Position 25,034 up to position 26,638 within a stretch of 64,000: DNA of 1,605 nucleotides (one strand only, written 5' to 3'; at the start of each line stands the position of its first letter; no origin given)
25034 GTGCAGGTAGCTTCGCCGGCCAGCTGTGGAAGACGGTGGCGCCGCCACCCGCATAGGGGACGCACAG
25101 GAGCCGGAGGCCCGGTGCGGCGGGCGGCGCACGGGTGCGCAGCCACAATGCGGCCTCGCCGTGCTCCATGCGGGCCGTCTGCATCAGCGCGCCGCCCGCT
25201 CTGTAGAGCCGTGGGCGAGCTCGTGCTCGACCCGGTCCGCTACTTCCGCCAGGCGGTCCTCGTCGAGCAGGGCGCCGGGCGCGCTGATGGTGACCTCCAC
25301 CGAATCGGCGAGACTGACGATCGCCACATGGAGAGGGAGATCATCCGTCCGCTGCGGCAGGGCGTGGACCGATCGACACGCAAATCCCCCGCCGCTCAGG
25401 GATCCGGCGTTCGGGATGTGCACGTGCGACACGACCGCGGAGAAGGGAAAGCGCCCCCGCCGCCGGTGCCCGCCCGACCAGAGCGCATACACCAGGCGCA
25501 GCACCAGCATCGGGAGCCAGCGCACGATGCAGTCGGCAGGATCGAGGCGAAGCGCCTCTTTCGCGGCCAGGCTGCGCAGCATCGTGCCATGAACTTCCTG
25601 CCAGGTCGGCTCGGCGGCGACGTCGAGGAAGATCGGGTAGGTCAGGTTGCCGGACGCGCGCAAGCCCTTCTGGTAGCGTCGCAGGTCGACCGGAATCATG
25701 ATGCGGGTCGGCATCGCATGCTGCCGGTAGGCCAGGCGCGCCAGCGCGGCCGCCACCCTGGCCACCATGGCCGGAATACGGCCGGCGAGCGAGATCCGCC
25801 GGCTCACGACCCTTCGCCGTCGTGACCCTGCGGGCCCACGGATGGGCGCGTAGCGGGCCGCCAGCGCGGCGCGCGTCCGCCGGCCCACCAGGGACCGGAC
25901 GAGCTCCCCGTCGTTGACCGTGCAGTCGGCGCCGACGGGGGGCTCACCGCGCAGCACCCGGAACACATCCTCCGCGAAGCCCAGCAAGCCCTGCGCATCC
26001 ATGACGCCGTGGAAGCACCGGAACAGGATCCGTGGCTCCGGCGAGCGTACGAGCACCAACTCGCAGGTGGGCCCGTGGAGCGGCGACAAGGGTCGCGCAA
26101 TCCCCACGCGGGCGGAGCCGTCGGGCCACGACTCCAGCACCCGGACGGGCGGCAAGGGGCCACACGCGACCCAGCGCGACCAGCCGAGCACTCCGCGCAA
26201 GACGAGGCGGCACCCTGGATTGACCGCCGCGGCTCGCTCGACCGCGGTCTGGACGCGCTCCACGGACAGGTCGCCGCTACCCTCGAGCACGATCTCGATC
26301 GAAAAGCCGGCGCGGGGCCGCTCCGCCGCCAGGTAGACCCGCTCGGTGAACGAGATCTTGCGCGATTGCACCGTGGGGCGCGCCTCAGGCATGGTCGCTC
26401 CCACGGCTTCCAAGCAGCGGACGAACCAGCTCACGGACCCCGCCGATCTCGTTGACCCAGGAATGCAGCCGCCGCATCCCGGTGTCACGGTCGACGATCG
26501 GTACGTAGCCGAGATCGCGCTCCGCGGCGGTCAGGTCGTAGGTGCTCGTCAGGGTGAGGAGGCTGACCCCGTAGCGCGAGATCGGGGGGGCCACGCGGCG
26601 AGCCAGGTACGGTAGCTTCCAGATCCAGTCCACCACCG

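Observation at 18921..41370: About 22.5-kb convergent two-operon biosynthetic locus combining FAAL/PKS chemistry with an OleA-OleC-OleD-type cassette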

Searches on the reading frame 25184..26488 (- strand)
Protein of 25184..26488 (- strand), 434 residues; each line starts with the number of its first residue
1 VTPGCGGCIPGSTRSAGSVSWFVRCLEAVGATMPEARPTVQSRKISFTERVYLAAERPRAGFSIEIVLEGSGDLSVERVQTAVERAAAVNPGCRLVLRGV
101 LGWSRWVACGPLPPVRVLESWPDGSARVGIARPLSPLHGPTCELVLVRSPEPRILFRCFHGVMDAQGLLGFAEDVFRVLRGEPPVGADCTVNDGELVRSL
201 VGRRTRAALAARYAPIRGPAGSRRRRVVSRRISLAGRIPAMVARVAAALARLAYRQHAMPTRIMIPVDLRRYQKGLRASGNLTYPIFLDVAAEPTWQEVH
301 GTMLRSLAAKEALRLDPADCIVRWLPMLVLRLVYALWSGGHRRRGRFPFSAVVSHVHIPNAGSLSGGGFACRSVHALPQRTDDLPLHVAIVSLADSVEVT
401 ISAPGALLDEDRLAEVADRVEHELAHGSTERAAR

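Call 3: search_protein_families(library=pfam, proteins=[window:25184-26488:-])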
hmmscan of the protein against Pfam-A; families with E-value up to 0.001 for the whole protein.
window:25184-26488:- (434 aa): 0 families

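Call 6: search_protein_families(library=ncbifam, proteins=[window:25184-26488:-], max_evalue=0.01)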
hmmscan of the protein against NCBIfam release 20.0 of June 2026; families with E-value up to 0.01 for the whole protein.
window:25184-26488:- (434 aa): 0 families

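Call 10: search_protein_families(library=pfam, proteins=[window:25184-26392:-], max_evalue=10)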
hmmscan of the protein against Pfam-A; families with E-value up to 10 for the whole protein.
window:25184-26392:- (402 aa): 0 families

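Call 11: search_solved_structures(query=window:25184-26392:-, max_evalue=10)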
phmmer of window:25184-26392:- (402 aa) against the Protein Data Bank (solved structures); distinct sequences matched with E-value up to 10: 1.
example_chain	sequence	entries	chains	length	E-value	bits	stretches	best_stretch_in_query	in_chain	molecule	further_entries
7r81_Q1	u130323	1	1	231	0.78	12.2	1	130-226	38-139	60S ribosomal protein L16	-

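Call 13: find_homologous_proteins(query=window:25184-26392:-, max_evalue=0.001)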
Query window:25184-26392:- (402 aa): 17 proteins with E <= 0.001 among 8000 candidates.
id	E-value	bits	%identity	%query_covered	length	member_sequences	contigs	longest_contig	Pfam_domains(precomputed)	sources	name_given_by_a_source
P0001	9.2e-262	886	100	100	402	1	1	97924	-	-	-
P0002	9.7e-130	452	54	95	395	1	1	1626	-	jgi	jgi:hypothetical protein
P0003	7.5e-126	439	51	95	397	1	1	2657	-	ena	-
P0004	9.3e-121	422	51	97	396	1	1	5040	-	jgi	jgi:hypothetical protein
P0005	1.7e-117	411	53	93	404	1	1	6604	-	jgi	-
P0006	3.4e-117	410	49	99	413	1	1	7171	-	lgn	-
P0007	1.5e-116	408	49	96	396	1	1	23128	-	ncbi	ncbi:MAG TPA: hypothetical protein VGI39_10150 [Polyangiaceae bacterium]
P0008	1.7e-116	408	51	94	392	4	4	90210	-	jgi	jgi:hypothetical protein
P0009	1.3e-111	392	50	95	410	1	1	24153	-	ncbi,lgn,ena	-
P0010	2.4e-104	368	48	95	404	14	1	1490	-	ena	-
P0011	2.1e-102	362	48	96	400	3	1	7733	-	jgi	jgi:hypothetical protein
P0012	6.6e-102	360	48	96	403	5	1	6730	-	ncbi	-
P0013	1.5e-97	346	47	97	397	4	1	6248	-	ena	-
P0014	1.2e-94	336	48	95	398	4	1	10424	-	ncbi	-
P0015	2.6e-60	223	38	96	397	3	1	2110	-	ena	-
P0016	1.8e-51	194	31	96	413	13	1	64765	-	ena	-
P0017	3.6e-51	193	31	95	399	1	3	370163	-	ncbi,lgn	-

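Call 14: find_encoding_contigs(protein=P0008, flank=10000, max_places=2)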
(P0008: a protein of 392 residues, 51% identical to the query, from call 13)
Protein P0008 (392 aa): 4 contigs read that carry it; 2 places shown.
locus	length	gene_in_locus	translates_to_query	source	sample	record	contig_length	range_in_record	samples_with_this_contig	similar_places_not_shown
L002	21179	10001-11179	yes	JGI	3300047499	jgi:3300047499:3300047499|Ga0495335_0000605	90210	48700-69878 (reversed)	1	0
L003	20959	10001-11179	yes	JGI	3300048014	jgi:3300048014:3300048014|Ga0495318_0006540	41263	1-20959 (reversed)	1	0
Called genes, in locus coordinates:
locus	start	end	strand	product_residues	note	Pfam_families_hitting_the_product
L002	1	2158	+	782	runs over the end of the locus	PF00009:GTP_EFTU, PF22042:EF-G_D2, PF03144:GTP_EFTU_D2, PF14492:EFG_III, PF16658:RF3_C (weak), PF03764:EFG_IV, PF00679:EFG_C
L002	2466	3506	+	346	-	PF08545:ACP_syn_III, PF08541:ACP_syn_III_C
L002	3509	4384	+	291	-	PF08541:ACP_syn_III_C (faint)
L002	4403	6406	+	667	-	PF00501:AMP-binding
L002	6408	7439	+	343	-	PF01073:3Beta_HSD, PF01370:Epimerase, PF02719:Polysacc_synt_2 (weak), PF04321:RmlD_sub_bind, PF05368:NmrA, PF13460:NAD_binding_10, PF16363:GDP_Man_Dehyd, PF07993:NAD_binding_4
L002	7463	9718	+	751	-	PF00501:AMP-binding, PF13193:AMP-binding_C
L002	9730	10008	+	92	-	PF00550:PP-binding (weak)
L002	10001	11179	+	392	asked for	-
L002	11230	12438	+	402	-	PF25919:BSH_CusB (faint), PF25917:BSH_RND (weak), PF25973:BSH_CzcB (weak), PF25954:Beta-barrel_RND_2, PF25989:YknX_C (weak)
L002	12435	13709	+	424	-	PF12704:MacB_PCD, PF02687:FtsX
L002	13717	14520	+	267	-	PF13481:AAA_25 (faint), PF13191:AAA_16 (faint), PF00005:ABC_tran, PF13304:AAA_21 (faint)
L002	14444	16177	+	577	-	PF03485:Arg_tRNA_synt_N, PF00750:tRNA-synt_1d, PF05746:DALR_1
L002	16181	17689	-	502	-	PF08238:Sel1 (faint)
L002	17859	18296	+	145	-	-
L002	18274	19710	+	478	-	PF03237:Terminase_6N, PF04466:Terminase_3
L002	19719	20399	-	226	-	PF01844:HNH, PF14279:HNH_5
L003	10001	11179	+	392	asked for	-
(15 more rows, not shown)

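Call 15: find_encoding_contigs(protein=P0017, flank=10000, max_places=2)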
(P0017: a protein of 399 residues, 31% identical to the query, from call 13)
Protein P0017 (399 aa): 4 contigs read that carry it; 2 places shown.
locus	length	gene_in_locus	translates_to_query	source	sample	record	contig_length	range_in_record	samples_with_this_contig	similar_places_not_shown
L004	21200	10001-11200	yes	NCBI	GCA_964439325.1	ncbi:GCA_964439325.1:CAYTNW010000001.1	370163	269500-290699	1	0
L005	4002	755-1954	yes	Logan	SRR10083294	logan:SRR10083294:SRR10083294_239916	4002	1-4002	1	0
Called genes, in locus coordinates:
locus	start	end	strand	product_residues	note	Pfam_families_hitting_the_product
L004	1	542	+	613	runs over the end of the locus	PF00990:GGDEF (weak), PF00563:EAL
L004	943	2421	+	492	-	PF02550:AcetylCoA_hydro (weak), PF13336:AcetylCoA_hyd_C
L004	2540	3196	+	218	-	PF00440:TetR_N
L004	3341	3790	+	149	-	PF09424:YqeY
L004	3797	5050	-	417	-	PF00278:Orn_DAP_Arg_deC, PF02784:Orn_Arg_deC_N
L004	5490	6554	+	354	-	PF06071:YchF-GTPase_C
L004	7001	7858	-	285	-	PF12158:DUF3592 (faint)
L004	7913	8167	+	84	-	-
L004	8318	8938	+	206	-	-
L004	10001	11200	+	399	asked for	-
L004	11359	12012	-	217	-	PF03006:HlyIII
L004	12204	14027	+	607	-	PF04055:Radical_SAM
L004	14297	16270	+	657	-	PF00515:TPR_1 (faint), PF07719:TPR_2 (faint), PF13174:TPR_6 (faint), PF13181:TPR_8 (faint), PF13414:TPR_11 (faint), PF13428:TPR_14 (faint), PF13432:TPR_16 (faint), PF27421:TP_0855_helical, +3 more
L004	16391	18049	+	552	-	PF00672:HAMP, PF07228:SpoIIE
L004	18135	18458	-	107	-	PF01740:STAS, PF13466:STAS_2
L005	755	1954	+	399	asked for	-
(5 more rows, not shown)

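Call 16: find_encoding_contigs(protein=P0016, flank=10000, max_places=2)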
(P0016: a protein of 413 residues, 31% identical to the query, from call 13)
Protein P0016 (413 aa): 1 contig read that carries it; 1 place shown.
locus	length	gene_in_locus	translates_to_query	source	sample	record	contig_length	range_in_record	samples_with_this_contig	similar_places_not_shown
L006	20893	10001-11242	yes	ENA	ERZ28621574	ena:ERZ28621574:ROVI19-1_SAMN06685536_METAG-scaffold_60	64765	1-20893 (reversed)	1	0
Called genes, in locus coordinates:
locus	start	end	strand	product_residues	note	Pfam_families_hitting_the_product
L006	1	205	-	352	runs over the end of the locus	PF00005:ABC_tran, PF13304:AAA_21 (faint)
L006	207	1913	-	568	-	PF00528:BPD_transp_1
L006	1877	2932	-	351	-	PF01547:SBP_bac_1 (weak), PF13416:SBP_bac_8 (weak), PF13343:SBP_bac_6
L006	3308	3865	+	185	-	PF01184:Gpr1_Fun34_YaaH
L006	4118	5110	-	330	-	-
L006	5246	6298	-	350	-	PF03706:LPG_synthase_TM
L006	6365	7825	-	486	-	-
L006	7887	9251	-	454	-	PF27533:CapK_C (weak)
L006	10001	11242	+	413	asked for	-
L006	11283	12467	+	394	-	-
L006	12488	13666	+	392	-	-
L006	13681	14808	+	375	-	PF25919:BSH_CusB (faint), PF25917:BSH_RND (weak), PF25973:BSH_CzcB, PF25944:Beta-barrel_RND (weak), PF25954:Beta-barrel_RND_2, PF25989:YknX_C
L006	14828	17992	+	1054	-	PF00873:ACR_tran, PF03176:MMPL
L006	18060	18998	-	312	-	PF13487:HD_5, PF01966:HD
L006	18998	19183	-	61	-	-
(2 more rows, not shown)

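Call 18: find_encoding_contigs(protein=P0007, flank=10000, max_places=2)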
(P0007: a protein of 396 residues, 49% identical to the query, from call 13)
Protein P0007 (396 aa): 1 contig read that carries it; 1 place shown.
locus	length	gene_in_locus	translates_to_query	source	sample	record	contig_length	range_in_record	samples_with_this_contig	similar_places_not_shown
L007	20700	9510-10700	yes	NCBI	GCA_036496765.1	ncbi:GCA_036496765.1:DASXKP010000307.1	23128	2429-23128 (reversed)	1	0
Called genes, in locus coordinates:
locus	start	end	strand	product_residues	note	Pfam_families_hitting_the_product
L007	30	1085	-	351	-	-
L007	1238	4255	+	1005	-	PF00005:ABC_tran (faint), PF02463:SMC_N (faint), PF03193:RsgA_GTPase (faint), PF13304:AAA_21 (faint), PF13555:AAA_29 (faint), PF20703:nSTAND1 (faint), PF17760:UvrA_inter, PF17755:UvrA_DNA-bind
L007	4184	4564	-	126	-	-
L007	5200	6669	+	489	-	PF10459:Peptidase_S46 (faint), PF00089:Trypsin (faint), PF13365:Trypsin_2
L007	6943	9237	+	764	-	PF00501:AMP-binding, PF13193:AMP-binding_C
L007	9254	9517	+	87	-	PF00550:PP-binding (weak)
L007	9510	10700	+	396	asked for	-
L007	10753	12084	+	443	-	PF25917:BSH_RND (weak), PF25973:BSH_CzcB (weak), PF25954:Beta-barrel_RND_2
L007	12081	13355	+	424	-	PF12704:MacB_PCD, PF02687:FtsX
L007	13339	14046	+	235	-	PF13481:AAA_25 (faint), PF00005:ABC_tran, PF13304:AAA_21 (faint)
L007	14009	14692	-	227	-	PF00440:TetR_N, PF17918:TetR_C_15, PF17923:TetR_C_18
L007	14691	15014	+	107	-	-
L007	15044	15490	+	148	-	PF12840:HTH_20, PF01022:HTH_5 (weak), PF12802:MarR_2 (weak)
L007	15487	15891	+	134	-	PF00903:Glyoxalase (weak), PF18029:Glyoxalase_6 (weak)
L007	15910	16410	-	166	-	-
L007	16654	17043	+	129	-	PF12680:SnoaL_2 (weak)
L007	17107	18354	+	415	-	PF00067:p450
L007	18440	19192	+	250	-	PF02617:ClpS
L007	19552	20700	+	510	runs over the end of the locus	PF00150:Cellulase, PF18564:Glyco_hydro_5_C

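Call 19: find_encoding_contigs(protein=P0009, flank=10000, max_places=2)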
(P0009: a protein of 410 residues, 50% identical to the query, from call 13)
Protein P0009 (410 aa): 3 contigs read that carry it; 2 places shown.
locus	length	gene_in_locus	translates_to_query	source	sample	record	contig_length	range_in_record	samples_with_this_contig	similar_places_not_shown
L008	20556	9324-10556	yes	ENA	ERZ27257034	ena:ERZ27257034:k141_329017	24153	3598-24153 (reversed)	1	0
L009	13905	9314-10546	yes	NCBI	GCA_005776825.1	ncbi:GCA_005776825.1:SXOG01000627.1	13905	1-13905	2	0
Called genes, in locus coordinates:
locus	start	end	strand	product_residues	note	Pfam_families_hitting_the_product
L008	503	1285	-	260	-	PF00106:adh_short, PF08659:KR, PF13561:adh_short_C2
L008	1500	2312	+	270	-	-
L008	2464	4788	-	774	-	PF00501:AMP-binding, PF13193:AMP-binding_C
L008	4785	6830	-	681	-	-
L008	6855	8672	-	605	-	PF02543:Carbam_trans_N, PF16861:Carbam_trans_C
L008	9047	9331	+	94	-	PF00550:PP-binding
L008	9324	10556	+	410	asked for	-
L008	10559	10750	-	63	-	-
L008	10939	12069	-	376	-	PF01594:AI-2E_transport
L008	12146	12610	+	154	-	PF03061:4HBT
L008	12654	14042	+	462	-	PF01336:tRNA_anti-codon, PF00152:tRNA-synt_2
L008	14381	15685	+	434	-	-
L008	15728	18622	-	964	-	-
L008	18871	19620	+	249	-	PF04851:ResIII, PF00270:DEAD, PF22527:DEXQc_Suv3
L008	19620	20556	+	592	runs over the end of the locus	PF00271:Helicase_C (faint), PF12029:DUF3516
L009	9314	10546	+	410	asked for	-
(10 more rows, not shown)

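Call 30: predict_structure(alignment_id=A1)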
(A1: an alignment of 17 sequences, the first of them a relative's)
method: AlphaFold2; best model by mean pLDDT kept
length: 402 residues; sequences in the alignment: 17
mean_pLDDT: 86.9   pTM: 0.89
mean pLDDT of the five models: 86.9, 86.5, 86.3, 86.3, 85.3
residues with pLDDT >= 90: 248; 70-90: 108; 50-70: 33; < 50: 13
segments of 3 or more residues with pLDDT < 50: 1-5, 188-191, 399-402
pLDDT, mean of each block of 10 residues (from residue 1): 60 90 71 93 96 96 88 93 89 63 91 91 93 95 98 94 93 74 53 79 93 95 84 95 93 93 95 95 87 86 83 83 92 95 86 91 93 87 95 67 43
secondary structure, 60 per line:
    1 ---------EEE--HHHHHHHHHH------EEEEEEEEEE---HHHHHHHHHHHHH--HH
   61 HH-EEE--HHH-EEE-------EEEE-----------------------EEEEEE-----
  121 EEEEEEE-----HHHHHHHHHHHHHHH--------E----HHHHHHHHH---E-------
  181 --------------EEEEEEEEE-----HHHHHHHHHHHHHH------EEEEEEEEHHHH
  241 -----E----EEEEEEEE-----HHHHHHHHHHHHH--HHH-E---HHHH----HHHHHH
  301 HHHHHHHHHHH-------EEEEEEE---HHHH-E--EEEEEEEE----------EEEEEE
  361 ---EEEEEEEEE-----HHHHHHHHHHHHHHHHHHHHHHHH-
elements in order: E10-12 H15-24 E31-40 H44-56 H59-62 E64-66 E73-75 E83-86 E110-115 E121-127 H133-147 H161-169 E195-203 H209-222 E229-236 H237-240 E251-258 H264-276 H287-290 H295-311 E319-325 H329-332 E337-344 E355-360 E364-372 H378-401

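Call 35: fold_search(model_id=the predicted structure, library=pdb)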
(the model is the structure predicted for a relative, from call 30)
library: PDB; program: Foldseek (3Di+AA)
matches with E <= 10: 666; with E <= 0.001: 279
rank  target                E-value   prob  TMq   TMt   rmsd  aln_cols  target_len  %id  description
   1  8s6l                  2.0e-19  1.00  0.72  0.68   6.0       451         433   16  AzeD dehydratase of Pseudomonas aeruginosa (released 2025-03-12)
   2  7c1h_A                7.7e-18  1.00  0.62  0.61   6.5       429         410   16  Crystal structure of the starter condensation domain of rhizomide synthetase RzmA (released 2020-11-25)
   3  7c1u                  1.2e-17  1.00  0.65  0.61   6.8       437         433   16  Crystal structure of the starter condensation domain of rhizomide synthetase RzmA mutant H140V/R148A in a "product-relea (released 2020-11-25)
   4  7c1h_C                2.5e-17  1.00  0.62  0.61   6.6       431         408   15  Crystal structure of the starter condensation domain of rhizomide synthetase RzmA (released 2020-11-25)
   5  7c1p_A                2.7e-17  1.00  0.61  0.60   7.1       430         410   16  Crystal structure of the starter condensation domain of the rhizomide synthetase RzmA mutant H140V, R148A (released 2020-11-25)
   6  7c1p_C                5.1e-17  1.00  0.63  0.62   6.4       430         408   15  Crystal structure of the starter condensation domain of the rhizomide synthetase RzmA mutant H140V, R148A (released 2020-11-25)
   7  7c1s                  1.0e-16  1.00  0.67  0.63   6.6       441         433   16  Crystal structure of the starter condensation domain of rhizomide synthetase RzmA mutant H140A/R148A in complex with C8- (released 2020-11-25)
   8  7c1k_A                1.1e-16  1.00  0.62  0.61   6.4       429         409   16  Crystal structure of the starter condensation domain of rhizomide synthetase RzmA mutant R148A (released 2020-11-25)
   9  7c1l                  1.7e-16  1.00  0.66  0.62   6.5       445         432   16  Crystal structure of the starter condensation domain of rhizomide synthetase RzmA mutant R148A in complex with C8-CoA (released 2020-11-25)
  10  8dqo_B                1.8e-16  1.00  0.60  0.56   7.3       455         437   11  Crystal structure of Arabidopsis thaliana COSY (released 2023-01-11)
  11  7c1h_D                1.9e-16  1.00  0.60  0.61   6.7       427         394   15  Crystal structure of the starter condensation domain of rhizomide synthetase RzmA (released 2020-11-25)
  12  9uay_A                3.0e-16  1.00  0.56  0.53   8.1       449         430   16  Crystal structure of CmnI (released 2026-03-11)
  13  8f7f                  3.8e-16  1.00  0.60  0.57   7.5       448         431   10  The condensation domain of surfactin A synthetase C in space group P43212 (released 2023-11-22)
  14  7c1r                  4.1e-16  1.00  0.67  0.63   6.7       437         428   16  Crystal structure of the starter condensation domain of rhizomide synthetase RzmA mutant H140A/R148A in complex with C8- (released 2020-11-25)
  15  6n8e                  5.8e-16  1.00  0.63  0.22   6.9       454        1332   14  Crystal structure of holo-ObiF1, a five domain nonribosomal peptide synthetase from Burkholderia diffusa (released 2019-07-24)
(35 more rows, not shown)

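Call 44: find_related_loci(query=A1, collection=genome_contigs, flank=10000)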
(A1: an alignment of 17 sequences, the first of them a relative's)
Query A1 (402 aa) in genome_contigs; peptide patterns used: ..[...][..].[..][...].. (x = any residue, [..] = any of these).
170 stretches matched a pattern; 160 encode a relative of the query (tblastn E <= 1e-3); the best 80 are kept; 78 distinct loci.
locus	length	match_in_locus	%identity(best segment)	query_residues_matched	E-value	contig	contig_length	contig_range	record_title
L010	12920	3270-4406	39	10-386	2e-88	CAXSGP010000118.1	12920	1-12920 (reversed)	MAG: uncultured Oligoflexus sp. isolate private_X16_metawrap_bin.16 genome assembly, contig: private_X16_metawrap_bin.16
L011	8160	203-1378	36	6-395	4e-86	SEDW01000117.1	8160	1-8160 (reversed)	MAG: Proteobacteria bacterium isolate PMG_129 scaffold_17314, whole genome shotgun sequence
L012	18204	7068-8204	42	11-384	7e-93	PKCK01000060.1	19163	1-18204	MAG: Planctomycetota bacterium isolate Plancto10 c_000000001282, whole genome shotgun sequence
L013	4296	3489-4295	49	11-279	5e-72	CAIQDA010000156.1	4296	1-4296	MAG: uncultured delta proteobacterium isolate Kiruna3_bin-1548 genome assembly, contig: bin-1548:156/511, whole genome s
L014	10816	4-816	43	121-393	3e-68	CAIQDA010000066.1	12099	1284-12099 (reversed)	MAG: uncultured delta proteobacterium isolate Kiruna3_bin-1548 genome assembly, contig: bin-1548:066/511, whole genome s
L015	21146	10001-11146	34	10-388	1e-62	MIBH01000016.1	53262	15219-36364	MAG: Spirochaetes bacterium RBG_13_51_14 RBG_13_scaffold_1353, whole genome shotgun sequence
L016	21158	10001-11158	38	11-400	9e-63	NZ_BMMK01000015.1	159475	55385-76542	Longimycelium tulufanense strain CGMCC 4.5737 sequence015, whole genome shotgun sequence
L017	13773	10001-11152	32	8-388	6e-62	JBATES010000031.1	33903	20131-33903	MAG: Smithella sp. isolate MFD10098_ilm_asm_bin11 k127_19212, whole genome shotgun sequence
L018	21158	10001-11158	34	10-392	1e-61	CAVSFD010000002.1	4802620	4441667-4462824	MAG: uncultured Spirochaetota bacterium isolate MFD02979.bin.1.65 genome assembly, contig: contig_47028, whole genome sh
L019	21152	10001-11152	33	8-388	2e-61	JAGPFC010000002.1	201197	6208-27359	MAG: Smithella sp. isolate Gw_SlDig_bin_149 Gw_SlDig_40_length_201197_cov_16.467394, whole genome shotgun sequence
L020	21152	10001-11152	32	8-388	1e-61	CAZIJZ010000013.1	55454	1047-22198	MAG TPA_asm: uncultured Smithella sp. isolate SRP294416_co1_273 genome assembly, contig: NODE_768_length_55454_cov_60.48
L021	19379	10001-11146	33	10-388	1e-61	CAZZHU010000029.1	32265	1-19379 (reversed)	MAG TPA_asm: uncultured Leptospirales bacterium isolate SRP192927_co6_673 genome assembly, contig: NODE_2464_length_3226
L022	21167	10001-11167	34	11-396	2e-63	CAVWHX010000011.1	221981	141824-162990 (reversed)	MAG: uncultured delta proteobacterium isolate MFD01476.bin.2.53 genome assembly, contig: contig_54624, whole genome shot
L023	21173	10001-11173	36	8-393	1e-60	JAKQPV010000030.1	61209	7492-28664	MAG: Spirochaetota bacterium isolate USMO_maxbin.118 k141_830546, whole genome shotgun sequence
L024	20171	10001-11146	33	10-388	4e-61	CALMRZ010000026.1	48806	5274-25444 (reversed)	MAG TPA_asm: uncultured Spirochaetes bacterium isolate SRR5007357_bin.202_CONCOCT_v1.1_MAG genome assembly, contig: ERZ7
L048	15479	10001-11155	35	11-393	8e-52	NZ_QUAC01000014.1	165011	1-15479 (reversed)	Streptomyces inhibens strain NEAU-D10 scaffold4, whole genome shotgun sequence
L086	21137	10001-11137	34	7-388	1e-44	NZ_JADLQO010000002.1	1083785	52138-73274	Nocardia abscessus strain BJ06-0146 NODE_2_length_1083785_cov_23.622983, whole genome shotgun sequence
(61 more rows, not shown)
